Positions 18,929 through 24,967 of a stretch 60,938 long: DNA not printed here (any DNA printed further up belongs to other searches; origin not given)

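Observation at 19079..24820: Giant (~1,900 aa) HEAT-repeat protein whose C-terminal ~1,450 aa is a tandem array of ~240-aa glycine-zipper hydrophobic modules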

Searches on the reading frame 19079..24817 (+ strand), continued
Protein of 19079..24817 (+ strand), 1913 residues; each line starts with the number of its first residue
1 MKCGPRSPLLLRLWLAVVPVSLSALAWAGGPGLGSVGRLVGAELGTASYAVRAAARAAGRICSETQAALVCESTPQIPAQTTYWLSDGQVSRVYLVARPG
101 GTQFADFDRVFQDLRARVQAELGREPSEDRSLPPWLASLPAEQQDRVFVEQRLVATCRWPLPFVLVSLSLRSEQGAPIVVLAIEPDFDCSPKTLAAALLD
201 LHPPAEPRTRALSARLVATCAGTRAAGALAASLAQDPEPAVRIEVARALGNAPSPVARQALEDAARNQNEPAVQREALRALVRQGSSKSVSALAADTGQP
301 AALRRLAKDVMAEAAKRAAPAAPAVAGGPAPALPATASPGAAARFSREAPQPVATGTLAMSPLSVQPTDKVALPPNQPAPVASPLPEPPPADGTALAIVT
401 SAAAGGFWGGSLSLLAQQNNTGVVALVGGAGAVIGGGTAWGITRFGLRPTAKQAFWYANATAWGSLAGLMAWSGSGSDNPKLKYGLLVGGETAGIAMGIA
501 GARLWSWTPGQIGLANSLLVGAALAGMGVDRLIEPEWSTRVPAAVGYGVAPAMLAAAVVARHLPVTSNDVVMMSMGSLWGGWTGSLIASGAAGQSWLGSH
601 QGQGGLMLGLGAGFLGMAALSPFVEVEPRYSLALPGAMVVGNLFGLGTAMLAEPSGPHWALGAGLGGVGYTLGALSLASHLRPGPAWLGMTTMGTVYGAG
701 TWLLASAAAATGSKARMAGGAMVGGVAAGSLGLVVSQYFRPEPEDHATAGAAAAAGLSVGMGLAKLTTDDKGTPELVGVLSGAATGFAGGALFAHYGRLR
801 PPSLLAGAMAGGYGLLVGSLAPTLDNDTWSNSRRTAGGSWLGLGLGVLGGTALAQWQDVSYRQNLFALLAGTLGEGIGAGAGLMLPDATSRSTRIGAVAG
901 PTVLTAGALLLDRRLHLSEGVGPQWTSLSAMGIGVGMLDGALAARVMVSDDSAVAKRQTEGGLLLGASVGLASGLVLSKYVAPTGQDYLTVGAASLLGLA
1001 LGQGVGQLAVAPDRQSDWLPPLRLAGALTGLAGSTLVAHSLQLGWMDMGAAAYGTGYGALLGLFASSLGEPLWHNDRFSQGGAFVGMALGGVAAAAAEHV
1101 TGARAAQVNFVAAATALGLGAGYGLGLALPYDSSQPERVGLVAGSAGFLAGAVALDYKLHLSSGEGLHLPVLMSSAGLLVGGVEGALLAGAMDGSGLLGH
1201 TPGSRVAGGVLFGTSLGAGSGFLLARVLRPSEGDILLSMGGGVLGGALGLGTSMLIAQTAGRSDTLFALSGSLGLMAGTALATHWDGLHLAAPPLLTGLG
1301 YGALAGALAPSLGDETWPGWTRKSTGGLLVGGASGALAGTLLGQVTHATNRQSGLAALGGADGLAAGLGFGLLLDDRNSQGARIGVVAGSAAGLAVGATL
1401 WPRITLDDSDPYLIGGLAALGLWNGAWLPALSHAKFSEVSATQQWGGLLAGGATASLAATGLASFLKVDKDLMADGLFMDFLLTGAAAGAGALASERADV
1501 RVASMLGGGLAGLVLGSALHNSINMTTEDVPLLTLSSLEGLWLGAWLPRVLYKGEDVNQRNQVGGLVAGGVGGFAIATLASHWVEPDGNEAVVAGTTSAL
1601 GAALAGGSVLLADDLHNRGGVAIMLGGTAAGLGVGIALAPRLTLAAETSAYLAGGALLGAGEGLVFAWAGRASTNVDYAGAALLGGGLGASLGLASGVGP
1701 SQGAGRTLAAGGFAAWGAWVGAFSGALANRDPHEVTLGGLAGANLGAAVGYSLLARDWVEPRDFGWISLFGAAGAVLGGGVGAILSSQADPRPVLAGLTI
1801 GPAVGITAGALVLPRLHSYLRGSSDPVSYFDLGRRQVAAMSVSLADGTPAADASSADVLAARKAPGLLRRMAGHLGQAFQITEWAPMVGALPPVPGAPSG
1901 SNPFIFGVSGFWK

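Call 60: find_encoding_contigs(protein=P0037, flank=8000, max_places=2)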
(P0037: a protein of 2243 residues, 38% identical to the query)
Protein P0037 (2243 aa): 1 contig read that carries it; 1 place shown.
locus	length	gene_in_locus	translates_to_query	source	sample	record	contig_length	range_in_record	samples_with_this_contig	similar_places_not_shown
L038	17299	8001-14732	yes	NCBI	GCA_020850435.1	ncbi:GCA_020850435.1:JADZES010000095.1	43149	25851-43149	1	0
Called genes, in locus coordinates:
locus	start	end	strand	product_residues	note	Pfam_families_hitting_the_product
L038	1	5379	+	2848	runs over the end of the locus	PF00109:ketoacyl-synt, PF02801:Ketoacyl-synt_C, PF16197:KAsynt_C_assoc, PF00109:ketoacyl-synt, PF02801:Ketoacyl-synt_C, PF00698:Acyl_transf_1, PF00550:PP-binding (weak), PF08659:KR, +3 more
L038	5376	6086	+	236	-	PF01648:ACPS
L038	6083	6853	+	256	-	PF00106:adh_short, PF08659:KR, PF13561:adh_short_C2, PF23441:SDR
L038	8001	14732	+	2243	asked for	PF13646:HEAT_2, PF02985:HEAT (faint), PF13646:HEAT_2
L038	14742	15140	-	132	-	PF04828:GFA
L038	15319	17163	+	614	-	PF13529:Peptidase_C39_2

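Call 61: find_encoding_contigs(protein=P0038, flank=8000, max_places=2)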
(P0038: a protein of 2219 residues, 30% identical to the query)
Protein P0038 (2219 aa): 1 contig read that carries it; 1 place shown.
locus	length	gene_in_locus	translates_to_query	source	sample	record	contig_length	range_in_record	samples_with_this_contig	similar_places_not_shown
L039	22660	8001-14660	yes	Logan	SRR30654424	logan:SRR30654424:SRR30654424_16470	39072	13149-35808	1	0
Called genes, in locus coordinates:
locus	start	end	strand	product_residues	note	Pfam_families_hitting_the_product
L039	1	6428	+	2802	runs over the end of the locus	PF00109:ketoacyl-synt, PF02801:Ketoacyl-synt_C, PF16197:KAsynt_C_assoc, PF00109:ketoacyl-synt, PF02801:Ketoacyl-synt_C, PF00698:Acyl_transf_1, PF00550:PP-binding (weak), PF08659:KR, +3 more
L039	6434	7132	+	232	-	PF01648:ACPS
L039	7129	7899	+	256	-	PF00106:adh_short, PF08659:KR (weak), PF23441:SDR, PF13561:adh_short_C2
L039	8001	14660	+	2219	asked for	PF13646:HEAT_2 (weak)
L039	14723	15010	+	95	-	-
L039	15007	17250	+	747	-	PF17914:HopA1 (weak), PF00454:PI3_PI4_kinase (weak)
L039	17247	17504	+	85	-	-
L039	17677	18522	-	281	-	PF01869:BcrAD_BadFG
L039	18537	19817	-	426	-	PF00370:FGGY_N (faint), PF01869:BcrAD_BadFG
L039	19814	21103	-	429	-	PF06050:HGD-D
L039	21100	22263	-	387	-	PF06050:HGD-D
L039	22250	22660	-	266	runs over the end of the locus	PF00378:ECH_1, PF16113:ECH_2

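Call 62: find_encoding_contigs(protein=P0039, flank=10000, max_places=2)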
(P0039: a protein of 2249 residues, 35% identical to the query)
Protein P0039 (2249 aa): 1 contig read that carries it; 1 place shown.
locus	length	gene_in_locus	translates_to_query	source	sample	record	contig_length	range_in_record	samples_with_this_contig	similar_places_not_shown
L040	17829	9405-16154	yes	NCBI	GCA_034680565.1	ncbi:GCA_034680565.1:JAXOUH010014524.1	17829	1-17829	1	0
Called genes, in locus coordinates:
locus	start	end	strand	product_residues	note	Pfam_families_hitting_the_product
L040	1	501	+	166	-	?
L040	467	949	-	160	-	PF10604:Polyketide_cyc2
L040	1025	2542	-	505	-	PF13412:HTH_24 (faint), PF13487:HD_5, PF01966:HD, PF00196:GerE, PF13384:HTH_23 (weak)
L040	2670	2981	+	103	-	PF19363:DUF5939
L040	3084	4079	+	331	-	PF00211:Guanylate_cyc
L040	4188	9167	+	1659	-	PF11617:Cu-binding_MopE (faint)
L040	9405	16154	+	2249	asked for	PF13646:HEAT_2 (weak)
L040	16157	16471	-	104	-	PF07238:PilZ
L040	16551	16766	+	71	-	-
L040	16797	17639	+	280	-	PF04055:Radical_SAM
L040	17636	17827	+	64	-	?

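Call 78: search_protein_families(library=phrogs, proteins=[window:19079-24817:+], max_evalue=0.1)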
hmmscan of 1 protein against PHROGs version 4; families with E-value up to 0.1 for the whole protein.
window:19079-24817:+ (1913 aa): 0 families

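Call 90: find_encoding_contigs(protein=P0036, flank=8000, max_places=2)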
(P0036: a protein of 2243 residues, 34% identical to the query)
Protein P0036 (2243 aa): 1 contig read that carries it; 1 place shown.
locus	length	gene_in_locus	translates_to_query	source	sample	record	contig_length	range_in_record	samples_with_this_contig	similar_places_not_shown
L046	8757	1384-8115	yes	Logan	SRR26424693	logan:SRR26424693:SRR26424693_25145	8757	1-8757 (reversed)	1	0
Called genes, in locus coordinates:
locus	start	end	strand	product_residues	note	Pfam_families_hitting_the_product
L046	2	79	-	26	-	?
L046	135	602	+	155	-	PF03190:Thioredox_DsbH (weak), PF00085:Thioredoxin (weak), PF13899:Thioredoxin_7, PF13098:Thioredoxin_2 (weak)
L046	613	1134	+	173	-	PF03473:MOSC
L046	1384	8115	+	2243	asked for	PF02985:HEAT (weak), PF13646:HEAT_2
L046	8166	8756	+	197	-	?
